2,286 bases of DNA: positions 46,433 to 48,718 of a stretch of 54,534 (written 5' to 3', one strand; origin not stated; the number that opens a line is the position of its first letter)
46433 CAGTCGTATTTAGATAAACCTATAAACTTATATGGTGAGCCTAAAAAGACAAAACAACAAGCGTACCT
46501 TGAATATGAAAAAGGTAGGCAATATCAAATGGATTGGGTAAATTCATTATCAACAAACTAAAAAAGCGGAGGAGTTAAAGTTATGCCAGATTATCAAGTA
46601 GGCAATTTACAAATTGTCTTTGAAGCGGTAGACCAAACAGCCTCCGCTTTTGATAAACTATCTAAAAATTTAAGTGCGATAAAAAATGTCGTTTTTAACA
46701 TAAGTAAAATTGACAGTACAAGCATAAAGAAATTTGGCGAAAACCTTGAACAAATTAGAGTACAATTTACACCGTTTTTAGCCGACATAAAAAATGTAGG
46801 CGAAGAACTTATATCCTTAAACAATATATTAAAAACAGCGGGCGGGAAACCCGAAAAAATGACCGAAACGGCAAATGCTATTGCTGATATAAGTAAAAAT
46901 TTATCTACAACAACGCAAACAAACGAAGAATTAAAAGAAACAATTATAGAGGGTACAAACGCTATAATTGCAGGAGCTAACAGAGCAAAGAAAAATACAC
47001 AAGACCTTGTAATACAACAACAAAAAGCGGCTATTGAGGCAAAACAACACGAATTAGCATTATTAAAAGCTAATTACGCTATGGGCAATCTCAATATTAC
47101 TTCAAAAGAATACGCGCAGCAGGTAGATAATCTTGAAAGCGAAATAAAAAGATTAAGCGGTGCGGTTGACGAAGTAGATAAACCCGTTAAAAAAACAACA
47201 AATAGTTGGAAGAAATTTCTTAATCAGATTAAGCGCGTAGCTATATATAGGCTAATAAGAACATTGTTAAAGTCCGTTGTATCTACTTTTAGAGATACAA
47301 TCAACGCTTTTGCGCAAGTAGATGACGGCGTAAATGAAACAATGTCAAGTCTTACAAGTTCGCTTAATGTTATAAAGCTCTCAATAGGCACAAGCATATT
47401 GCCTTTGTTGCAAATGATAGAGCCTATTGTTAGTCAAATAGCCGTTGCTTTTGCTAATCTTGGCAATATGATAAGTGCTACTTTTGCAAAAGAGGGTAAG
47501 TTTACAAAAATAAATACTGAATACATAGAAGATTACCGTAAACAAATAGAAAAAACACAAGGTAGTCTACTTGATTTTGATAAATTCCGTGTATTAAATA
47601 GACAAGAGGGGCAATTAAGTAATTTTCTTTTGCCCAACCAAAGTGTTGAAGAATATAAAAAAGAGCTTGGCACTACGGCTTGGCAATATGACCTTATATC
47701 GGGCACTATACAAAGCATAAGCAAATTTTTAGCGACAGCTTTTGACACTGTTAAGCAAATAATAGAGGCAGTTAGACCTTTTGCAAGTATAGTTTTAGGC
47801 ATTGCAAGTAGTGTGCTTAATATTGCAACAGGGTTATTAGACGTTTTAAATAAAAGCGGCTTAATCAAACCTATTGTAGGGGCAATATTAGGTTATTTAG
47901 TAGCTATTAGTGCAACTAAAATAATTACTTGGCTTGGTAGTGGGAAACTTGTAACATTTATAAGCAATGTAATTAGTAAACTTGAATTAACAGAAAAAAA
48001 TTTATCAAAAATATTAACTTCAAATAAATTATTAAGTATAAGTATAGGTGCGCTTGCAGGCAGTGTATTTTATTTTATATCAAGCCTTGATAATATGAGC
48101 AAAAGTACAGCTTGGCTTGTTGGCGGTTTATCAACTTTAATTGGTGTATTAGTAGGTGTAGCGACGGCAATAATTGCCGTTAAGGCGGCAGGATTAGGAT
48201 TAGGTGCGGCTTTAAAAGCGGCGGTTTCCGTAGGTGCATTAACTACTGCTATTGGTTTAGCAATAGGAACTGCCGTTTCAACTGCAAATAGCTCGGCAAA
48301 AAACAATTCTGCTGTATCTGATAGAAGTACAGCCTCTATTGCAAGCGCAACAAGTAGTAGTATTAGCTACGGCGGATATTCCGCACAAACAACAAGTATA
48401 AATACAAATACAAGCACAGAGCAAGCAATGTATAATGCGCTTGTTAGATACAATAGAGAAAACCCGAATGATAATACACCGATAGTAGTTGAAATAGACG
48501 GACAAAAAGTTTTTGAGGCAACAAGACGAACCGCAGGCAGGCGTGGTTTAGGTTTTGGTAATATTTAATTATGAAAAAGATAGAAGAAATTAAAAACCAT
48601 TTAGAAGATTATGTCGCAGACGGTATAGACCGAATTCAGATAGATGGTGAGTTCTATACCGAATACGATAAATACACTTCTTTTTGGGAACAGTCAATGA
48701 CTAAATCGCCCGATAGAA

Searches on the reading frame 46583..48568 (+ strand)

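Call 26: search_protein_families(library=phrogs, proteins=[window:46583-48568:+], max_evalue=0.00001)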
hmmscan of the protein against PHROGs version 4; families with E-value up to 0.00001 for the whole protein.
window:46583-48568:+ (661 aa): 3 families
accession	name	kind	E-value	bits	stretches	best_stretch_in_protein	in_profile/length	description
phrog_167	-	tail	1.7e-07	30.4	1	15-592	212-735/1555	tail length tape measure protein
phrog_1535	-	tail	1.3e-06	27.9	1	10-302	144-410/1152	tail length tape measure protein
phrog_5218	-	unknown function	1.6e-06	27.5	0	22-247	23-234/1599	-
